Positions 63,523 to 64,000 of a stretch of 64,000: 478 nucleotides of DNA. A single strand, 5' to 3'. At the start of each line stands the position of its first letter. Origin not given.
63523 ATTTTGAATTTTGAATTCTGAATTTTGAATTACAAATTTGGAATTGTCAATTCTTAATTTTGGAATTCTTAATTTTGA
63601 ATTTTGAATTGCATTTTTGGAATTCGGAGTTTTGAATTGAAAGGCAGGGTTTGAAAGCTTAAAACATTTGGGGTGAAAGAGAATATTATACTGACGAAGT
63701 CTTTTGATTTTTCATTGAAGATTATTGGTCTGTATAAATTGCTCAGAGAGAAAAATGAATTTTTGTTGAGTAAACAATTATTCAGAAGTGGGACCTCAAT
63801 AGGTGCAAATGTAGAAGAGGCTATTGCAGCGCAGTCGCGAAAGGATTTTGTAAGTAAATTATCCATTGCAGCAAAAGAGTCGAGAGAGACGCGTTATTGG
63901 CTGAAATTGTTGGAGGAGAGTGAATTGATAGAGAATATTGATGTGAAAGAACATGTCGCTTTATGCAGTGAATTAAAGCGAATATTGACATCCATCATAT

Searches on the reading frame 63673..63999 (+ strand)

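Call 77: search_protein_families(library=ncbifam, proteins=[window:63673-63999:+], max_evalue=0.01)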
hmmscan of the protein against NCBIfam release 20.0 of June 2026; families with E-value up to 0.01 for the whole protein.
window:63673-63999:+ (109 aa): 3 families
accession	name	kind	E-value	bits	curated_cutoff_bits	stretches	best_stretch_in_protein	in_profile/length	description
TIGR02436.1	TIGR02436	subfamily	6.2e-29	100.4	24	1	7-109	2-105/109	four helix bundle protein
NF008911.0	PRK12275.1-2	subfamily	1.3e-08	35.3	137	1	2-109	5-112/118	hypothetical protein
NF008912.0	PRK12275.1-6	subfamily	5.5e-08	32.9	124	1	18-109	17-108/117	hypothetical protein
